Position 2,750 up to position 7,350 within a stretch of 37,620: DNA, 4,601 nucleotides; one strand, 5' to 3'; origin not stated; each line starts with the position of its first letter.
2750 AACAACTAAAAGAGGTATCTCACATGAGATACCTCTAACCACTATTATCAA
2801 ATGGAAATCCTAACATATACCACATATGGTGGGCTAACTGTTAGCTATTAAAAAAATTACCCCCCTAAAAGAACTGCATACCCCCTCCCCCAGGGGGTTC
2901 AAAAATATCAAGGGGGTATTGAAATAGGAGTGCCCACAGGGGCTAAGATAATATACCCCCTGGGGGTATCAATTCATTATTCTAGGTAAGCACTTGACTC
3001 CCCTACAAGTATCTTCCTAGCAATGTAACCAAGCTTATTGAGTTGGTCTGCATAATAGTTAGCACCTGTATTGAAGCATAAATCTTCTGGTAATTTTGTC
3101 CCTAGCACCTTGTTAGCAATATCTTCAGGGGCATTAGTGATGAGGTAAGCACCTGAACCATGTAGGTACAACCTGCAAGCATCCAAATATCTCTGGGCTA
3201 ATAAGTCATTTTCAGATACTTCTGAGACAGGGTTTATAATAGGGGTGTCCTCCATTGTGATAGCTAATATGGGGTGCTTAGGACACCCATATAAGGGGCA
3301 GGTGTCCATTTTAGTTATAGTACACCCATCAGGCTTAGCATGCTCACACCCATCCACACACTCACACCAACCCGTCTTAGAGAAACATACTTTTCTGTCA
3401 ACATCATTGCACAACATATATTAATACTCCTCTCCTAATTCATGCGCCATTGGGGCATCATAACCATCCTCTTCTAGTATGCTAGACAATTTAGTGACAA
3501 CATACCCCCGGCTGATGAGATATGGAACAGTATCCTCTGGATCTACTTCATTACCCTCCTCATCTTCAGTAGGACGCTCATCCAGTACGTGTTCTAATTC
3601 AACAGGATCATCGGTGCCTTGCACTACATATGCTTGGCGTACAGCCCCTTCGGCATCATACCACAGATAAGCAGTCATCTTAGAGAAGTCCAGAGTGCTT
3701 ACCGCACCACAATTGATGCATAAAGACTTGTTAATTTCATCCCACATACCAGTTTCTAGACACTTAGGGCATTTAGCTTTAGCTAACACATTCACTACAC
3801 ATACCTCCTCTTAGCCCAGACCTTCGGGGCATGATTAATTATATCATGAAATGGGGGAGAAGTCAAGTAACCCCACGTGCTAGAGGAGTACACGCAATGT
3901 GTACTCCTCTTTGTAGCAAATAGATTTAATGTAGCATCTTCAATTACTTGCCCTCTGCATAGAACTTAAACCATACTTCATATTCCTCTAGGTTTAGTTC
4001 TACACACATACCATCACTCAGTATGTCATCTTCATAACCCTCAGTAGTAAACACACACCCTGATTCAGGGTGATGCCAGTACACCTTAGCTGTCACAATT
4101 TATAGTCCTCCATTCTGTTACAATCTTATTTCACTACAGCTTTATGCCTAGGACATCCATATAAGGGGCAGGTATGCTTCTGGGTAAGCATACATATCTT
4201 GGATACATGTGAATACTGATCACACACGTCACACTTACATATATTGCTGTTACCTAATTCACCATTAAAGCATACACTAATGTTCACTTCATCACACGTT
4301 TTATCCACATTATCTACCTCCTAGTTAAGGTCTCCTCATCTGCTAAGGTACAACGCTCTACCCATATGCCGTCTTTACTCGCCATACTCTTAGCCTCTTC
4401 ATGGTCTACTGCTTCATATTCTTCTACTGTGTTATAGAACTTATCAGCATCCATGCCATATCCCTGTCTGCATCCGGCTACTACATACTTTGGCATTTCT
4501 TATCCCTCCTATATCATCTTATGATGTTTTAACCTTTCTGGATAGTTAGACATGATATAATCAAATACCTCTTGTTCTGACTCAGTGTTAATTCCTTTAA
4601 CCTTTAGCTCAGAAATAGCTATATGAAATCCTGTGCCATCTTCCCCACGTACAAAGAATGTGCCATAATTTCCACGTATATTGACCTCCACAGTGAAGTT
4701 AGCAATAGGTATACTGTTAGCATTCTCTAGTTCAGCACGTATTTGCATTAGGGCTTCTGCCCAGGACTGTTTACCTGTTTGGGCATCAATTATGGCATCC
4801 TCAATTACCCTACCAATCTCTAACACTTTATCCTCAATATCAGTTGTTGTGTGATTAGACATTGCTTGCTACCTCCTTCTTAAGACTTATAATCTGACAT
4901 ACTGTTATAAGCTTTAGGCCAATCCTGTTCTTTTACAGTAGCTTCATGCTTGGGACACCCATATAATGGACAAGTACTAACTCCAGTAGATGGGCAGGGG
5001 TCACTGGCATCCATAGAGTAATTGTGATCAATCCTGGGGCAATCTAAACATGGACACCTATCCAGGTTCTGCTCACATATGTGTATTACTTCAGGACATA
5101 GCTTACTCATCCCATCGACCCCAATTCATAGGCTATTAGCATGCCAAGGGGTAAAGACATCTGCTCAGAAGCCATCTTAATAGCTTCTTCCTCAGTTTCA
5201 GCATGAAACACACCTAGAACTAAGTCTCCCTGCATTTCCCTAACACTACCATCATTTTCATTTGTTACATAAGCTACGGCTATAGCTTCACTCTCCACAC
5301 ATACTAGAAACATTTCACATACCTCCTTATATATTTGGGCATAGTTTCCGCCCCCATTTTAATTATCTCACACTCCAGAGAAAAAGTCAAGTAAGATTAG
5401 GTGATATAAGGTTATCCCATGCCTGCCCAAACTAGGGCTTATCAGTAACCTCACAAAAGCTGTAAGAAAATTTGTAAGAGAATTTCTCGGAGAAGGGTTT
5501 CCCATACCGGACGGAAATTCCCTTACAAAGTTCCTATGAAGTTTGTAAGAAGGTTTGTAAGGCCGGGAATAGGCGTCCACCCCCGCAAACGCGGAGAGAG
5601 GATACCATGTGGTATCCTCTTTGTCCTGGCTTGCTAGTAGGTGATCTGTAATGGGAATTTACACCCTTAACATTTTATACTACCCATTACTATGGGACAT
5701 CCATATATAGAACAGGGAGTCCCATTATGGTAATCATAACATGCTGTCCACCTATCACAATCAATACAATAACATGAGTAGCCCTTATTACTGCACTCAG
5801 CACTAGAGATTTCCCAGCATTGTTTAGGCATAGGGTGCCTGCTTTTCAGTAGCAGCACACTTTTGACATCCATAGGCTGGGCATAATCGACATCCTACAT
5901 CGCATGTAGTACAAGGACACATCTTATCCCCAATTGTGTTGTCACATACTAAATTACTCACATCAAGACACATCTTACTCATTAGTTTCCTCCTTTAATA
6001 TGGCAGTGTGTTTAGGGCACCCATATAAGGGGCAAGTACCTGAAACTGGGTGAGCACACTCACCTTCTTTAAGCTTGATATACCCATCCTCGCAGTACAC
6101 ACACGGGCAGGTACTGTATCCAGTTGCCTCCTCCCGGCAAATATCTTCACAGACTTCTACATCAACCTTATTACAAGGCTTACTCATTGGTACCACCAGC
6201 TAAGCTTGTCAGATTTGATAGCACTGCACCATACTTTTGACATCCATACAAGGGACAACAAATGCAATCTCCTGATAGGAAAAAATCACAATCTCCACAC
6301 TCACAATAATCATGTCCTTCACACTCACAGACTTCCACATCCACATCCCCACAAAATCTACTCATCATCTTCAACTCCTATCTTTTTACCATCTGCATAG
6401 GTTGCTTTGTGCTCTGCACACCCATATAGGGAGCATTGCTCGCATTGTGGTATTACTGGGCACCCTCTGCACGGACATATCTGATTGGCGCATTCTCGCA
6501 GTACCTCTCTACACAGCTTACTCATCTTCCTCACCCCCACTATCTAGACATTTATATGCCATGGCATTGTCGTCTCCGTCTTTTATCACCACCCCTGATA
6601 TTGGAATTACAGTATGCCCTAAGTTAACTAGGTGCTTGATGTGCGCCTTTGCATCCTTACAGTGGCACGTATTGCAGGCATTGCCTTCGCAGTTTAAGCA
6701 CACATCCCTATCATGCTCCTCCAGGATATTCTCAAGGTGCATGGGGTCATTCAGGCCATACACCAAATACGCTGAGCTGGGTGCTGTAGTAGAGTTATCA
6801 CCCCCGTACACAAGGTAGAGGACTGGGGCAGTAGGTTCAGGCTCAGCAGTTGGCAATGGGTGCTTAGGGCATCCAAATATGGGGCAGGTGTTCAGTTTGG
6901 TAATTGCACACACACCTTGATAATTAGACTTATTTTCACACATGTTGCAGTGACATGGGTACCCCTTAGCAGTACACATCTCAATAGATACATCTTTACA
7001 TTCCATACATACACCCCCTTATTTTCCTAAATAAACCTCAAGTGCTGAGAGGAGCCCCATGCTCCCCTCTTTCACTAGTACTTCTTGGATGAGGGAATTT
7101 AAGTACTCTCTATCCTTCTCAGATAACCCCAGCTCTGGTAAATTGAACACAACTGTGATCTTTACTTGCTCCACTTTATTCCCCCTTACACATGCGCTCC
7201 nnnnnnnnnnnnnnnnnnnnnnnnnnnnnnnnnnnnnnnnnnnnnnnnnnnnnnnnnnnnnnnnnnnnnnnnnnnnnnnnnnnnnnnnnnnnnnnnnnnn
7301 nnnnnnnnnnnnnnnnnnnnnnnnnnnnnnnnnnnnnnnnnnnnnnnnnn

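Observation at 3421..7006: Second small acidic X domain that co-occurs with the Cys-rich genes, either adjacent or fused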

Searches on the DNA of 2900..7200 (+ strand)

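Call 3: search_dna_similar(query=window:2900-7200:+, collection=phages, mode=near, max_rows=20)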
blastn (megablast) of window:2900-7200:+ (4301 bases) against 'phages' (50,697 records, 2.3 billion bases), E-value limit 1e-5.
No match.

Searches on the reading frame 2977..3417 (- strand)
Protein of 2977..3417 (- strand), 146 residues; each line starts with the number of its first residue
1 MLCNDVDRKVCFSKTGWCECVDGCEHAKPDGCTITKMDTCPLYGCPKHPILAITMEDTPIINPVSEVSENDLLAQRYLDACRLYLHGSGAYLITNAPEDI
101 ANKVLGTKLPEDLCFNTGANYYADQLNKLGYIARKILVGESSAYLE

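Call 4: search_protein_families(library=pfam, proteins=[window:2977-3417:-], max_evalue=1)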
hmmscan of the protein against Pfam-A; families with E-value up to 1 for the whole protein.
window:2977-3417:- (146 aa): 0 families

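Call 7: search_protein_families(library=phrogs, proteins=[window:2977-3417:-], max_evalue=0.1)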
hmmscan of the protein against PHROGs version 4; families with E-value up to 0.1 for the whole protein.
window:2977-3417:- (146 aa): 0 families

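Call 44: find_homologous_proteins(query=A5, max_evalue=0.1)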
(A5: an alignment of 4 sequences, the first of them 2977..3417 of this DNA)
Query A5 (4 sequences) (146 aa, profile of the alignment): 5 proteins with E <= 0.1 among 1872 candidates.
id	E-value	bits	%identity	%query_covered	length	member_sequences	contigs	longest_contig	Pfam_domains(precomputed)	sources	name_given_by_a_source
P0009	4.1e-30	122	-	-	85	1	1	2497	-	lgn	-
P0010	9.2e-28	114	39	42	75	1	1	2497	-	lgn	-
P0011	1.1e-25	108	50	90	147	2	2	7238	-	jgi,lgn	-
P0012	2.0e-23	100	99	100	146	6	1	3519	-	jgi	-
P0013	3.0e-23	100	81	95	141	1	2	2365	-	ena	-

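Call 59: predict_structure(alignment_id=A8)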
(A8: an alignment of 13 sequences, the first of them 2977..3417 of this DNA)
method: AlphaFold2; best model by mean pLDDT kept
length: 146 residues; sequences in the alignment: 13
mean_pLDDT: 62.5   pTM: 0.45
mean pLDDT of the five models: 62.5, 61.0, 58.9, 58.1, 56.5
residues with pLDDT >= 90: 17; 70-90: 33; 50-70: 49; < 50: 47
segments of 3 or more residues with pLDDT < 50: 18-39, 44-61, 141-146
pLDDT, mean of each block of 10 residues (from residue 1): 56 52 41 44 44 42 53 59 69 88 90 79 92 78 40
secondary structure, 60 per line:
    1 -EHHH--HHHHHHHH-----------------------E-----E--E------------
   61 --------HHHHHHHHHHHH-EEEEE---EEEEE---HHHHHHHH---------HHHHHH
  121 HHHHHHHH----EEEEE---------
elements in order: H8-15 H69-80 E82-86 E90-94 H98-105 H115-128 E133-137

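Call 82: search_protein_families(library=ncbifam, proteins=[window:2977-3417:-], max_evalue=1)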
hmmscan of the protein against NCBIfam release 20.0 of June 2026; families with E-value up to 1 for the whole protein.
window:2977-3417:- (146 aa): 0 families

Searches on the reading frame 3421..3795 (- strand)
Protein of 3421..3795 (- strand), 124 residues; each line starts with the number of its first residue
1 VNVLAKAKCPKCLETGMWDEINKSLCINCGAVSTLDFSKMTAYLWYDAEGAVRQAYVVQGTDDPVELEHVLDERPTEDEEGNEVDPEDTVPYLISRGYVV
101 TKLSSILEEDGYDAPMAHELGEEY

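Call 4: search_protein_families(library=pfam, proteins=[window:3421-3795:-], max_evalue=1)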
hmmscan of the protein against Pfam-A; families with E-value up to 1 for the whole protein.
window:3421-3795:- (124 aa): 4 families
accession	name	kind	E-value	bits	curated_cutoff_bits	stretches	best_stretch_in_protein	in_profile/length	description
PF13717.11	Zn_ribbon_4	-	0.14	12.5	30.3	0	26-41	5-20/36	zinc-ribbon domain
PF09526.16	DUF2387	-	0.15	12.6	25.9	1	4-39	6-46/72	Probable metal-binding protein (DUF2387)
PF08271.17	Zn_Ribbon_TF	-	0.23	11.5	29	1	8-32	2-28/43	TFIIB zinc-binding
PF00037.32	Fer4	-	0.39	11.1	21.1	1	20-31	2-13/24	4Fe-4S binding domain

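Call 7: search_protein_families(library=phrogs, proteins=[window:3421-3795:-], max_evalue=0.1)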
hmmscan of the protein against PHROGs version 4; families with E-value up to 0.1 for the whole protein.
window:3421-3795:- (124 aa): 1 family
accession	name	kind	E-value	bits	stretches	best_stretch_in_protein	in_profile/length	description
phrog_4852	-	unknown function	0.045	14.4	1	2-43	9-49/194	-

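Call 11: find_homologous_proteins(query=window:3421-3795:-, max_evalue=0.01)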
Query window:3421-3795:- (124 aa): 1 proteins with E <= 0.01 among 13 candidates.
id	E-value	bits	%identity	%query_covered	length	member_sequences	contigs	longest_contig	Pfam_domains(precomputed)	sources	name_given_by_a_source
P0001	9.8e-79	280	100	100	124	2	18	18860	-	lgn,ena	-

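Call 14: find_encoding_contigs(protein=P0001, flank=10000, max_places=10)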
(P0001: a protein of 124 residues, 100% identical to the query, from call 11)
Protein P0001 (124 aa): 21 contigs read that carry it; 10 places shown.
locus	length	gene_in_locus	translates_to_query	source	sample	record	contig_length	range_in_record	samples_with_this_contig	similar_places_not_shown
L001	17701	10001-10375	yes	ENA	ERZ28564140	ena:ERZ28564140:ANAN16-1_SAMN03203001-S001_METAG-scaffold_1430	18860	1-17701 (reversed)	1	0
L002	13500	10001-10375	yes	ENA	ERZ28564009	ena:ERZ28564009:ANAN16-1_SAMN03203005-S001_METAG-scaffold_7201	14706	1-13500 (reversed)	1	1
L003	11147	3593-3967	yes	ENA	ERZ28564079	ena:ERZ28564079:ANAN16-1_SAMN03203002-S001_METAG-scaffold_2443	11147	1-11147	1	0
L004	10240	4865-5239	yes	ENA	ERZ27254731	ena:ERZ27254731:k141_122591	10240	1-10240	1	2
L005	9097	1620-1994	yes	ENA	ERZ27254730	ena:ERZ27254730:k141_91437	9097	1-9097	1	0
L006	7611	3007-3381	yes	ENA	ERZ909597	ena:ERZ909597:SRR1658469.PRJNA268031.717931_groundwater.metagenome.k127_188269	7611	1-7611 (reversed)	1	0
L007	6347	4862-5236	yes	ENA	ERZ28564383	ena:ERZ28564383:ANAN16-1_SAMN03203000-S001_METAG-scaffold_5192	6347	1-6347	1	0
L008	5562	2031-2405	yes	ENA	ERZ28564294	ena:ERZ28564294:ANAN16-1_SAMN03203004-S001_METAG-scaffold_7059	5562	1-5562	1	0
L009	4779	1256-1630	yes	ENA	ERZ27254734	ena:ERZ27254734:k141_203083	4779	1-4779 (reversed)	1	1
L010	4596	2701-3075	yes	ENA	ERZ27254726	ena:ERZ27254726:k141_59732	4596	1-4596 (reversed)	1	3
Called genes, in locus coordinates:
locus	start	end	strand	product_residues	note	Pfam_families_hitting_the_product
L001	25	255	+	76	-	-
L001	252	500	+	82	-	-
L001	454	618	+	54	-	-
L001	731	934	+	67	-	-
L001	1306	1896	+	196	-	-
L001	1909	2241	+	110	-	-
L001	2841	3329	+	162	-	PF26856:Phage_SPO1_gp51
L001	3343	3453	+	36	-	-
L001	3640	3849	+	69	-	-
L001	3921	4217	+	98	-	-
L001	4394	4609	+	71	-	-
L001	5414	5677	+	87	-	-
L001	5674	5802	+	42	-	-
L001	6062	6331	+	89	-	-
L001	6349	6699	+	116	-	-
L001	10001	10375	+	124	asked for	-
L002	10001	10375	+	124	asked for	-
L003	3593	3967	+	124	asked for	-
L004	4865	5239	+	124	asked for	-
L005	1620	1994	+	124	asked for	-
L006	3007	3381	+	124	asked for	-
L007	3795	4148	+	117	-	-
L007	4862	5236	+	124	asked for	-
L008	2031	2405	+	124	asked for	-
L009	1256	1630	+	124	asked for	-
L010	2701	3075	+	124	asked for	-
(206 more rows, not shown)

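Call 82: search_protein_families(library=ncbifam, proteins=[window:3421-3795:-], max_evalue=1)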
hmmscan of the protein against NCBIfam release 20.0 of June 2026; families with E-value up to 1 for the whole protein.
window:3421-3795:- (124 aa): 1 family
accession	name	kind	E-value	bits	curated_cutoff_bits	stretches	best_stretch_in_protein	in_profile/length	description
TIGR02443.1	TIGR02443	equivalog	0.079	12.8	49.45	1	4-31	7-39/59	YheV family putative zinc ribbon protein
